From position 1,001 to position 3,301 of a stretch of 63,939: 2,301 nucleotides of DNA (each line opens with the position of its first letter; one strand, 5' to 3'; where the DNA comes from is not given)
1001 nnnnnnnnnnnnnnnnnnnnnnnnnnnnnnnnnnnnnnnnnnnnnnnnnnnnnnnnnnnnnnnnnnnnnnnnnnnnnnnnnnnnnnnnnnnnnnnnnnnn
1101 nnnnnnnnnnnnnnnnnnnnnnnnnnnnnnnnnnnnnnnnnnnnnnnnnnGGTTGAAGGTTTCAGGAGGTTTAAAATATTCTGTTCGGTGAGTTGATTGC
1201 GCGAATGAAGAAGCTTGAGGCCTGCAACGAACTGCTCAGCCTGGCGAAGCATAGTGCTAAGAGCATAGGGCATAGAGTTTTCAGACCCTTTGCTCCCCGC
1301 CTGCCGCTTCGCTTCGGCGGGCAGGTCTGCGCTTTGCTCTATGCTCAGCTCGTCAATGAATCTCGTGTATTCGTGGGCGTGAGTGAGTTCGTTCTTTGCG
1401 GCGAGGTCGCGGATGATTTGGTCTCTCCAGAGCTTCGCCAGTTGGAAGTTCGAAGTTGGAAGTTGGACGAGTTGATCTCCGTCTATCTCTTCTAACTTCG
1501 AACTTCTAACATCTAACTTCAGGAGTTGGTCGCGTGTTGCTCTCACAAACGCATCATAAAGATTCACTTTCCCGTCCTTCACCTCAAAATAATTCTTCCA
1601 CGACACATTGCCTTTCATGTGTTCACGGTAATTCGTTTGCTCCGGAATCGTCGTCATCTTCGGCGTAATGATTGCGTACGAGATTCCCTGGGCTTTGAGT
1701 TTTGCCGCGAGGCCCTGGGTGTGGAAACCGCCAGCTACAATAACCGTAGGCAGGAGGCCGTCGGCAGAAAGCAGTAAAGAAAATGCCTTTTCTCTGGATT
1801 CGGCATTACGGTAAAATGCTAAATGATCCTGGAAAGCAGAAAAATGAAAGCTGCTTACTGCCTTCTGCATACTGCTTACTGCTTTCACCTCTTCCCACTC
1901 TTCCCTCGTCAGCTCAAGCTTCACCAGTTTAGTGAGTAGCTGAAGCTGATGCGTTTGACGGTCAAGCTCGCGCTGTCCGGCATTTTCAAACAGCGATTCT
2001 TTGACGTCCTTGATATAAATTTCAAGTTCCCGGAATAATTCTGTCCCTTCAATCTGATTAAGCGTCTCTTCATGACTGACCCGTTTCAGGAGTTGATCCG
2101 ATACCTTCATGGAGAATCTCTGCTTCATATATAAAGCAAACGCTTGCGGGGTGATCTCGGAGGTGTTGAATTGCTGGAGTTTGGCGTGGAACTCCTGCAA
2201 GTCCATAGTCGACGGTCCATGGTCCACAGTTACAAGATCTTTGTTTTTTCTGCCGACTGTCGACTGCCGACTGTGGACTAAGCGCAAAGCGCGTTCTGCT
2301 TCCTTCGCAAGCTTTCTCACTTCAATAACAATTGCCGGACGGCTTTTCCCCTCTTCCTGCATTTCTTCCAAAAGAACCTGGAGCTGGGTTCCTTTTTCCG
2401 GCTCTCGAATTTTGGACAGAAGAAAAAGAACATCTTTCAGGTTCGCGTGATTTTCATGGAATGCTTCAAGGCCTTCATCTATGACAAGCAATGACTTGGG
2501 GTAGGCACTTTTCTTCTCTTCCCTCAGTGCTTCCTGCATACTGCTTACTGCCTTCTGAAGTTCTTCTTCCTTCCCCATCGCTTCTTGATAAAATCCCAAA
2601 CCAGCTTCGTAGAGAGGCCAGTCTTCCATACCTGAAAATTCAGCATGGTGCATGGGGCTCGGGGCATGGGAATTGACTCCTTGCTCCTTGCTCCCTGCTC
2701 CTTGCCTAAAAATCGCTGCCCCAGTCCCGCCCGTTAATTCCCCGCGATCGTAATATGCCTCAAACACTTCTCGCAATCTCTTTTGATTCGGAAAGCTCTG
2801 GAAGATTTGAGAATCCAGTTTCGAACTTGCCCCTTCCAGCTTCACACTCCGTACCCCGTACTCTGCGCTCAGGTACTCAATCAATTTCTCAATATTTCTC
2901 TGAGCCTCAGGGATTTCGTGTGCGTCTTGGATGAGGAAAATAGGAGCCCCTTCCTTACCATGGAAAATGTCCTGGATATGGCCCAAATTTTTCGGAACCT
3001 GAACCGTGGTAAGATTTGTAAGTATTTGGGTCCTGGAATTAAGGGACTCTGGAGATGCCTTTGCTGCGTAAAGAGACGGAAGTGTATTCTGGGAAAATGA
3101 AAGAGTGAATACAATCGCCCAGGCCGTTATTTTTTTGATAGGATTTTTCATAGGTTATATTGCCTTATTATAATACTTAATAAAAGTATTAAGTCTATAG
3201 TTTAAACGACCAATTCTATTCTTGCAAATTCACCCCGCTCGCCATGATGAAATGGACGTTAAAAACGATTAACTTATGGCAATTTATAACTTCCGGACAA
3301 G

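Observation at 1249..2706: Six frame-preserving tracts of tandem 7-nt words, arranged as imperfect hairpins, inside one coding sequence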

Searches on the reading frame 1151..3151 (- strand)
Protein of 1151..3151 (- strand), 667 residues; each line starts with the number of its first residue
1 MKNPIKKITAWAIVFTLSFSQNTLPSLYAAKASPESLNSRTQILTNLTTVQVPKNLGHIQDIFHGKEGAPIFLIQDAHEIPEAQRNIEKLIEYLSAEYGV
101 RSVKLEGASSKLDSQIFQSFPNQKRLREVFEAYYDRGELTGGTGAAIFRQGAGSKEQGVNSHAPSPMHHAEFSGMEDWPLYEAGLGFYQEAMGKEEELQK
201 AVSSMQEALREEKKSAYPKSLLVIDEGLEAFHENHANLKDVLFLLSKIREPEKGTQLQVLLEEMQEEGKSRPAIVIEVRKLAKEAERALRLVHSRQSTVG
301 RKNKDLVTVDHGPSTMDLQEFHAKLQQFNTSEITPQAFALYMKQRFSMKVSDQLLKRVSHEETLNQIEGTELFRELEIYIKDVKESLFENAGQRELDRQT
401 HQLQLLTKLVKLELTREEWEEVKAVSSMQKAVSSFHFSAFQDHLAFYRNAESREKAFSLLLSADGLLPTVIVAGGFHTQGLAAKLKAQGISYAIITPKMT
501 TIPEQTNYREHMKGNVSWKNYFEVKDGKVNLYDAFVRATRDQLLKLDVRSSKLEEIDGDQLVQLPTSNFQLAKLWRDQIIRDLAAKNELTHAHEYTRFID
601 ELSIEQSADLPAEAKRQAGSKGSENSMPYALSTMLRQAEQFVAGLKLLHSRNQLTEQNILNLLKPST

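Call 32: find_related_loci(query=A2, collection=genome_contigs, flank=4000)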
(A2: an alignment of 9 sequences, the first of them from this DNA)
Query A2 (603 aa) in genome_contigs; peptide patterns used: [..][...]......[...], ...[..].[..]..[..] (x = any residue, [..] = any of these).
242 stretches matched a pattern; 204 encode a relative of the query (tblastn E <= 1e-3); the best 80 are kept; 80 distinct loci.
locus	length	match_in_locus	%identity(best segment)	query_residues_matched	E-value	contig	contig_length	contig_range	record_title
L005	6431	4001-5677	41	7-603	7e-135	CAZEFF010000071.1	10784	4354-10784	MAG TPA_asm: uncultured bacterium isolate SRP342105_co1_304 genome assembly, contig: NODE_8407_length_10784_cov_7.056110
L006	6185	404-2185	40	1-602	2e-134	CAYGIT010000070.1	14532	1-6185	MAG TPA_asm: uncultured bacterium isolate ERP113451_co3_34 genome assembly, contig: NODE_3238_length_14532_cov_7.359674,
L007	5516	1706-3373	42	1-603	6e-133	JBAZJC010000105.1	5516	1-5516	MAG: Candidatus Omnitrophota bacterium isolate SO_2017_LW4_11 scaffold_28875_c1_LW137-91_2017, whole genome shotgun sequ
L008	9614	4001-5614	40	1-603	2e-138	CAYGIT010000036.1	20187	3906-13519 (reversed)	MAG TPA_asm: uncultured bacterium isolate ERP113451_co3_34 genome assembly, contig: NODE_1971_length_20187_cov_7.397278,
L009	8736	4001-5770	39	1-603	1e-130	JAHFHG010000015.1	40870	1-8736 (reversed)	MAG: Candidatus Omnitrophota bacterium isolate nzgw333 NODE_506_length_40871_cov_4.882699, whole genome shotgun sequence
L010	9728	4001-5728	39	1-603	3e-130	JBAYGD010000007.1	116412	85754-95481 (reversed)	MAG: Candidatus Omnitrophota bacterium isolate SO_2016_GW1_117 scaffold00364_OW334_2016, whole genome shotgun sequence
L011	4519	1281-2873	41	1-603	2e-132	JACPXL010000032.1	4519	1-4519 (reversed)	MAG: Candidatus Omnitrophota bacterium isolate NC_groundwater_836_Pr1_B-0.1um_47_21 Montesol18_Bp1_scaffold_374192, whol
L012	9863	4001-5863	40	7-600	2e-129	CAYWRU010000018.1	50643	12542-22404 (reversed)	MAG TPA_asm: uncultured bacterium isolate SRP257259_co1_296 genome assembly, contig: NODE_623_length_50643_cov_5.726694,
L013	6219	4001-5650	41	7-603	1e-129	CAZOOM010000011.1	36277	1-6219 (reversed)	MAG TPA_asm: uncultured bacterium isolate SRP257259_co1_149 genome assembly, contig: NODE_1177_length_36277_cov_5.570786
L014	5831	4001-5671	40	7-603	8e-129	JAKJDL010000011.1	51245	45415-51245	MAG: Candidatus Omnitrophota bacterium isolate UR.bin134 NODE_11_length_51245_cov_4.766807, whole genome shotgun sequenc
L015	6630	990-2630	40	7-603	1e-128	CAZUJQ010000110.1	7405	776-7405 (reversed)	MAG TPA_asm: uncultured Planctomycetales bacterium isolate binchicken_co21_390 genome assembly, contig: NODE_10443_lengt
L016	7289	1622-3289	38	7-600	1e-128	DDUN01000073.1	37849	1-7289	MAG TPA_asm: Candidatus Omnitrophica bacterium UBA2337 UBA2337_contig_6448, whole genome shotgun sequence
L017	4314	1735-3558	38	3-601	2e-129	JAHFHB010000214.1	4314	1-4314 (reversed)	MAG: Candidatus Omnitrophota bacterium isolate nzgw329 NODE_47723_length_4315_cov_2.204101, whole genome shotgun sequenc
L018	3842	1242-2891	40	7-603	3e-130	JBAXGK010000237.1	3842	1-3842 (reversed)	MAG: Candidatus Omnitrophota bacterium isolate ELA295 MAG295_237, whole genome shotgun sequence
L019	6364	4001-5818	38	1-603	8e-127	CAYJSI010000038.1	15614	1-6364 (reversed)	MAG TPA_asm: uncultured bacterium isolate ERP125453_co1_405 genome assembly, contig: NODE_3891_length_15614_cov_9.633524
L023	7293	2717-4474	41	7-602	6e-125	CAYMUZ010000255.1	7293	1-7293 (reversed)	MAG TPA_asm: uncultured bacterium isolate binchicken_co203_628 genome assembly, contig: k141_2356921, whole genome shotg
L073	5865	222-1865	34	4-603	1e-101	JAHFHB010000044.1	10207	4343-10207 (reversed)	MAG: Candidatus Omnitrophota bacterium isolate nzgw329 NODE_10829_length_10208_cov_2.436800, whole genome shotgun sequen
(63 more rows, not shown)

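Call 41: find_related_loci(query=window:1243-3151:-, collection=metagenome_contigs, flank=3000)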
Query window:1243-3151:- (636 aa) in metagenome_contigs; peptide patterns used: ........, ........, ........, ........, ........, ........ (x = any residue, [..] = any of these).
242 stretches matched a pattern; 2 encode a relative of the query (tblastn E <= 1e-3); 2 distinct loci.
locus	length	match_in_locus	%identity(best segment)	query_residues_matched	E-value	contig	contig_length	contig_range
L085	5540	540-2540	36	8-607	2e-124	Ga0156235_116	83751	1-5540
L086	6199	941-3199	35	12-603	7e-71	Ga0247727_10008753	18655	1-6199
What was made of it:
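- Tried and rejected: Close relatives of the window for polymorphism: the metagenome scan returned only 35-36% identical paralogues (call 41).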

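Call 53: search_solved_structures(query=A2, max_evalue=1)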
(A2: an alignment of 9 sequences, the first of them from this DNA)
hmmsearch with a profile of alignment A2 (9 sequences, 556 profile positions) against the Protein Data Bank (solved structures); distinct sequences matched with E-value up to 1: 1.
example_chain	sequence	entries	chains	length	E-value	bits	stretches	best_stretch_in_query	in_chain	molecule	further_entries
8y1j_A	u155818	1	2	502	0.0035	19.2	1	359-404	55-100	L-threonine dehydratase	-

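Call 62: predict_structure(alignment_id=A2)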
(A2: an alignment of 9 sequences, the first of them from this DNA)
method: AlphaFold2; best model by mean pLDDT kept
length: 603 residues; sequences in the alignment: 9
mean_pLDDT: 75.9   pTM: 0.67
mean pLDDT of the five models: 75.9, 70.0, 66.1, 65.7, 61.4
residues with pLDDT >= 90: 107; 70-90: 333; 50-70: 86; < 50: 77
segments of 3 or more residues with pLDDT < 50: 88-103, 236-249, 365-369, 483-499, 543-563
pLDDT, mean of each block of 10 residues (from residue 1): 72 79 88 86 66 79 86 80 64 33 64 84 88 92 93 94 85 81 90 83 68 89 80 51 42 79 82 84 79 76 72 91 93 91 91 89 54 82 93 70 81 89 86 69 71 78 71 86 46 41 75 86 80 79 45 39 52 79 87 76 52
secondary structure, 60 per line:
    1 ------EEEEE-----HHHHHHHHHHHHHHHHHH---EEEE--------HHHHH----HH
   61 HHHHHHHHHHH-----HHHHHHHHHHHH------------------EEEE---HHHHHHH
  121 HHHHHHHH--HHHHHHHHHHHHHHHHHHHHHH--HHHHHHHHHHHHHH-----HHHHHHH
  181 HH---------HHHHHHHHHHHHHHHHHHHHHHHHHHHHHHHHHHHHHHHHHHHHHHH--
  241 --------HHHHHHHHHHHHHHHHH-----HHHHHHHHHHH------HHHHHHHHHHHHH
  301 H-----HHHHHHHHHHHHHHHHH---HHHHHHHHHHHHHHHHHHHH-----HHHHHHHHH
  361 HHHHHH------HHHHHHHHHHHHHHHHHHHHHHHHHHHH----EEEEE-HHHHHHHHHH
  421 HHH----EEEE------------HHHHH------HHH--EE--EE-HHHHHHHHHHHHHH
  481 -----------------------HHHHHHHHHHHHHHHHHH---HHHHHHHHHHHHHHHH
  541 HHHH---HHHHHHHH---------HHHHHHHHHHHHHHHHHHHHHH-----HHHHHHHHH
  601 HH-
elements in order: E7-11 H17-34 E38-41 H50-54 H59-71 H77-88 E107-110 H114-128 H131-152 H155-168 H174-182 H192-238 H249-265 H271-281 H288-301 H307-323 H327-346 H352-366 H373-400 E405-409 H411-423 E428-431 H444-448 H467-480 H504-521 H525-544 H548-555 H565-586 H592-602
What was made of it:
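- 2650..2706 (.): Hotspot s1 hairpin. Arms are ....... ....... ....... and CTCCTTG x4. It encodes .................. and is 45 nt longer than the family median at this site. AF2 pLDDT below 50 for domain residues 88-103 (call 62).
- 2528..2560 (.): Hotspot s2 single tract (TGCTTAC-type word, about 3.4 units). It lies in a constant-length, confidently predicted helix. Positions 2534-2551 are identical to 1865-1882, in the same frame (peptide KAVSSMQ). Helix 131-152 has pLDDT above 90 (call 62).
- AF2 low-confidence segments 88-103, 236-249, 365-369, 483-499 and 543-563 coincide with s1, s4, s5, s7 and s8 (call 62). The encoded segments are predicted exposed, disordered loops (call 62).
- Tried and rejected: The encoded peptides are rich in Gly, Pro and Ser and are predicted disordered (call 62).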

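Call 66: fold_search(model_id=the predicted structure, library=pdb)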
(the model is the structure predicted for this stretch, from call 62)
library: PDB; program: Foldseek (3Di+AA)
matches with E <= 10: 47; with E <= 0.001: 0
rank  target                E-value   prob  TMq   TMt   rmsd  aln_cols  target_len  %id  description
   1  9u3l_u                4.3e-01  0.10  0.09  0.07  17.4       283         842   13  Substrate-engaged human 26S proteasome bound to midnolin with RPT2 at top of spiral staircase (released 2026-03-25)
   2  5xg2                  1.1e+00  0.12  0.09  0.20  36.8       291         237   14  Crystal structure of a coiled-coil segment (residues 345-468 and 694-814) of Pyrococcus yayanosii Smc (released 2017-06-07)
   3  9a69_B                1.5e+00  0.08  0.08  0.08  45.4       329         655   14  Integrative model of MCPB-MCPC by crosslinking MS and deep learning (released 2024-09-18)
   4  9mbp_W                1.7e+00  0.03  0.09  0.11  26.7       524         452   11  Substrate-engaged human 26S proteasome bound to midnolin with RPT1 at top of spiral staircase (released 2026-03-25)
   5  7cun_H                1.8e+00  0.02  0.10  0.07  45.8       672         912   10  The structure of human Integrator-PP2A complex (released 2020-11-25)
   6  7nyw_B                1.9e+00  0.01  0.06  0.05  48.3       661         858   12  Cryo-EM structure of the MukBEF-MatP-DNA head module (released 2021-07-07)
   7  3b55                  2.1e+00  0.12  0.12  0.16  17.1       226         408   13  Crystal structure of the Q81BN2_BACCR protein from Bacillus cereus. NESG target BcR135 (released 2007-11-06)
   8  2j69_A                2.6e+00  0.03  0.08  0.07  29.0       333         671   13  Bacterial dynamin-like protein BDLP (released 2006-12-04)
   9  6tp4_A                4.1e+00  0.04  0.13  0.20  23.9       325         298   12  Crystal structure of the Orexin-1 receptor in complex with ACT-462206 (released 2020-01-01)
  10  6xns_A                4.1e+00  0.03  0.09  0.15  27.1       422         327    9  C3_crown-05 (released 2020-12-23)
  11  8dgf_B                4.5e+00  0.03  0.07  0.04  20.5       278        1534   11  Avs4 bound to phage PhiV-1 portal (released 2022-08-03)
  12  8g0l_B                5.2e+00  0.01  0.09  0.07  36.8       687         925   13  Semi-synthetic CoA-alpha-Synuclein Constructs Trap N-terminal Acetyltransferase NatB for Binding Mechanism Studies (released 2023-05-03)
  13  9dgr_f                5.4e+00  0.01  0.08  0.02  49.5       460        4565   13  Composite structure of dynein-dynactin on microtubules (released 2025-09-10)
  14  6gy7_A                5.7e+00  0.01  0.06  0.10  44.5       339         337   12  Crystal structure of XaxB from Xenorhabdus nematophil (released 2018-07-25)
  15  5f5p_H                5.9e+00  0.06  0.08  0.22  16.1       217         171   15  Molecular Basis for Shroom2 Recognition by Rock1 (released 2016-10-19)
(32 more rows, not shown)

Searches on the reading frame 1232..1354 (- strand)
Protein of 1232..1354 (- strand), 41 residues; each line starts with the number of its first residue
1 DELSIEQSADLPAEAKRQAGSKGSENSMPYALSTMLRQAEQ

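Call 88: find_homologous_proteins(query=window:1232-1354:-, max_evalue=10)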
Query window:1232-1354:-: no candidate shares three 5-residue words with the query. No homologue found.
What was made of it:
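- Tried and rejected: The s8 peptide has no word-sharing relative among 5.8 billion proteins (call 88).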
